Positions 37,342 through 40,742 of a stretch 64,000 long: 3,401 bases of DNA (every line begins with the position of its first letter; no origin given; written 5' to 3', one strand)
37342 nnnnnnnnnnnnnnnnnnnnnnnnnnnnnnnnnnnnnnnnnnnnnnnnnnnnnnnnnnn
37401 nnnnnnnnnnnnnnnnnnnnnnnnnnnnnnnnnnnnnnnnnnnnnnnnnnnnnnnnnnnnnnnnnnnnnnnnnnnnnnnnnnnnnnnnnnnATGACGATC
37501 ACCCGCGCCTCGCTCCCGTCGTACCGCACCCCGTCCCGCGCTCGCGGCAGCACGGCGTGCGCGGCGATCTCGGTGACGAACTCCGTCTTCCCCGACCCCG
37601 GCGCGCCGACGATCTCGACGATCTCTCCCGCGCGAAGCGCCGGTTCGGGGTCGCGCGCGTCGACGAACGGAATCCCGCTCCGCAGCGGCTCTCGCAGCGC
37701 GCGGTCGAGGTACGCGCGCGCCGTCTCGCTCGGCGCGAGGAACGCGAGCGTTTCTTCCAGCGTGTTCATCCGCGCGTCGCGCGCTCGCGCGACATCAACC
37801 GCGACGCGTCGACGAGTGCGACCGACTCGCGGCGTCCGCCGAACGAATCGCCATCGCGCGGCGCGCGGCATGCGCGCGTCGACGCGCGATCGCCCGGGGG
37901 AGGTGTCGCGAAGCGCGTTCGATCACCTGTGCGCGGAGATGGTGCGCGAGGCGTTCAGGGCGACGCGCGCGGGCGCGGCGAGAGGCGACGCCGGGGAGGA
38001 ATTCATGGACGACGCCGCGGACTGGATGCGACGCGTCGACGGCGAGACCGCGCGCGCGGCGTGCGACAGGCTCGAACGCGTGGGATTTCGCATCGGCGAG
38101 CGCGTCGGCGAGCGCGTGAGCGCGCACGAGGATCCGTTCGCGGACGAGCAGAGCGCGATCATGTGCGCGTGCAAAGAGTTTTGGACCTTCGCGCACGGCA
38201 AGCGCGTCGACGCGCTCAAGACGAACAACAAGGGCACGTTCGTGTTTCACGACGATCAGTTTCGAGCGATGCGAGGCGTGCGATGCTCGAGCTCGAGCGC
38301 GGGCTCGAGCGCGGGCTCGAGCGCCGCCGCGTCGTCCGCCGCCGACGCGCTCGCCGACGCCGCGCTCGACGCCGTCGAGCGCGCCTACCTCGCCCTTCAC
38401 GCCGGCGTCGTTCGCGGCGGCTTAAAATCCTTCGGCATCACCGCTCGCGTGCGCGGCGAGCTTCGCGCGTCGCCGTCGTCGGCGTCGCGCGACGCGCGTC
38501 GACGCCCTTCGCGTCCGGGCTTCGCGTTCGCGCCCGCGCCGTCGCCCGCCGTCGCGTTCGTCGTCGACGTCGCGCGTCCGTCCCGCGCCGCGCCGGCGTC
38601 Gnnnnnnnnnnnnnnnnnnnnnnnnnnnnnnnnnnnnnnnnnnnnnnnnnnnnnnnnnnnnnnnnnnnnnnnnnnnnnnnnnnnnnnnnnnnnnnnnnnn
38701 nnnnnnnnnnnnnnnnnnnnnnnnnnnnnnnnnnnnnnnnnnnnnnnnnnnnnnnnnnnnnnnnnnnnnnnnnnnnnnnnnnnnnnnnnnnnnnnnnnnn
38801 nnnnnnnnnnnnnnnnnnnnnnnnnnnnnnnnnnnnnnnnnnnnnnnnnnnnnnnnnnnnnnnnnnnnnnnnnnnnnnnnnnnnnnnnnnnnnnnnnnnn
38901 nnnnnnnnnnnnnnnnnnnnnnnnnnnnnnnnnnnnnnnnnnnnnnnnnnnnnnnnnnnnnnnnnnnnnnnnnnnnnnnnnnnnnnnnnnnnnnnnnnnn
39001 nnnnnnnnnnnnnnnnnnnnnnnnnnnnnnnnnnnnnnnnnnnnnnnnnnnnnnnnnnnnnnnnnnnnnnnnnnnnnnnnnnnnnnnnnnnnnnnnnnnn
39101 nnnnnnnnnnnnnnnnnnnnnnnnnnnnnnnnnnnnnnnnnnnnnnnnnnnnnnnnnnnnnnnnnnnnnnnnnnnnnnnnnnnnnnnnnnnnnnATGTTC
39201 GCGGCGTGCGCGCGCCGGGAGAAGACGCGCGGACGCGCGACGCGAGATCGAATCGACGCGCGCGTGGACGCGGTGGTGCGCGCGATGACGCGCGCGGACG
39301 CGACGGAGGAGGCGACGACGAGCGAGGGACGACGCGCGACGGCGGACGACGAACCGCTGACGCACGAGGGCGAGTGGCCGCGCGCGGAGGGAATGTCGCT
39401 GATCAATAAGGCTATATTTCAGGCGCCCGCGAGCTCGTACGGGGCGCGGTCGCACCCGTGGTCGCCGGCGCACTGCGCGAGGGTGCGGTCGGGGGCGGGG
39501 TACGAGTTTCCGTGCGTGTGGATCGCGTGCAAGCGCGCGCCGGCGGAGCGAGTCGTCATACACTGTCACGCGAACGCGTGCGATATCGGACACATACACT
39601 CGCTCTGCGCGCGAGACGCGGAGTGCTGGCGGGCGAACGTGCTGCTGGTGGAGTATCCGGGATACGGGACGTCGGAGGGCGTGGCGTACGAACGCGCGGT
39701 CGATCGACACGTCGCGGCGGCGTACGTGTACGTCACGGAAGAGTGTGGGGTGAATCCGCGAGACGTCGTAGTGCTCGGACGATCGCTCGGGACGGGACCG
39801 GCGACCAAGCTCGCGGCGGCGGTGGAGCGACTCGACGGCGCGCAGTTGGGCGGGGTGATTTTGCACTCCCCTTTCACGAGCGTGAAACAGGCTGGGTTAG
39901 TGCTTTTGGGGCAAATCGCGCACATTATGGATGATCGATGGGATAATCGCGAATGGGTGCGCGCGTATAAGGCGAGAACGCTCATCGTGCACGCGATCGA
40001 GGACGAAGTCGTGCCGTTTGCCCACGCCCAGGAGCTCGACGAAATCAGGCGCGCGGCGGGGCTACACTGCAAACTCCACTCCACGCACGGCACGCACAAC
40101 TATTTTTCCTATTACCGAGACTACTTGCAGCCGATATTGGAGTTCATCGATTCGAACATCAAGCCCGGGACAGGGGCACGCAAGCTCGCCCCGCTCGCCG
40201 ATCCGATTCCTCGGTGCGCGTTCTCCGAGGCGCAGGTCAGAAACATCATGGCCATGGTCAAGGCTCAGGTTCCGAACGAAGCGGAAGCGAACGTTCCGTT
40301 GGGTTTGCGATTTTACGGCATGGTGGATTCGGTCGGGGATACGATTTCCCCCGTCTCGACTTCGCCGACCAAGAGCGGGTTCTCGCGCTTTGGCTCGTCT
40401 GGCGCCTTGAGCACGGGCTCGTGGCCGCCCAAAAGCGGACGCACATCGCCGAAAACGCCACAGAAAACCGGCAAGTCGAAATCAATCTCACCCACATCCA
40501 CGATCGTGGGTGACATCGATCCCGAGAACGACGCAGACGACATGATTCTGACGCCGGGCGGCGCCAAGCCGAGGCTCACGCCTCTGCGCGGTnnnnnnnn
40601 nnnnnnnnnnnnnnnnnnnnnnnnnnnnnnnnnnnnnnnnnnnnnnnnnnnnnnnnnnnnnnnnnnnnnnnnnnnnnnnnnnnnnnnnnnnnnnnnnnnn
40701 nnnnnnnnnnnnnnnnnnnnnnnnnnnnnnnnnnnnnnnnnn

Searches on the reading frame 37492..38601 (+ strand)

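Call 58: search_protein_families(library=pfam, max_evalue=0.001, proteins=[window:37492-38601:+])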
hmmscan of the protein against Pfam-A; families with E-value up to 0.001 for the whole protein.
window:37492-38601:+ (370 aa): 1 family
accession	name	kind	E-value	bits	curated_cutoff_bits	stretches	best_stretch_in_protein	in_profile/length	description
PF04051.21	TRAPP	-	1.6e-17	64.1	27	1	143-322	1-135/154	Transport protein particle (TRAPP) component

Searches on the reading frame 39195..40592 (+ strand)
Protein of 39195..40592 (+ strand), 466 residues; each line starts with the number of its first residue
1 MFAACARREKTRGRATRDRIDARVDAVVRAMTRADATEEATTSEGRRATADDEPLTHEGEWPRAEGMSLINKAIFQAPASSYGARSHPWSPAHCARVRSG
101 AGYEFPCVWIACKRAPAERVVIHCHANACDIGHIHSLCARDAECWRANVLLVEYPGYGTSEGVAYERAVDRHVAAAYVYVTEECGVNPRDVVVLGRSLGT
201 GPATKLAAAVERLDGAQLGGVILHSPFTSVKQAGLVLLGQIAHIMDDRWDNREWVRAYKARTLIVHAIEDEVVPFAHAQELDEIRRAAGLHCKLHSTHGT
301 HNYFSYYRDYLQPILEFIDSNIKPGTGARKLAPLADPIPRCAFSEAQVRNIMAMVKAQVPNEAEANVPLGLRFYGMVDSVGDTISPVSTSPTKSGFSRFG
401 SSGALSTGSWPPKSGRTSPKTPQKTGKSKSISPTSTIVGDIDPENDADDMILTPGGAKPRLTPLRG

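Call 58: search_protein_families(library=pfam, max_evalue=0.001, proteins=[window:39195-40592:+])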
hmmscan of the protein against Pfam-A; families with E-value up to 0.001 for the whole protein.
window:39195-40592:+ (466 aa): 3 families
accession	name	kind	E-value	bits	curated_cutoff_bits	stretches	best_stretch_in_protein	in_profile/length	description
PF12697.13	Abhydrolase_6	-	3.3e-05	25.1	26.3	1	131-253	17-124/217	Alpha/beta hydrolase family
PF12146.15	Hydrolase_4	-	9.6e-05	22.2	27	0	118-233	4-116/239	Serine aminopeptidase, S33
PF07859.19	Abhydrolase_3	-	0.00058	20.1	25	0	134-230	17-112/210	alpha/beta hydrolase fold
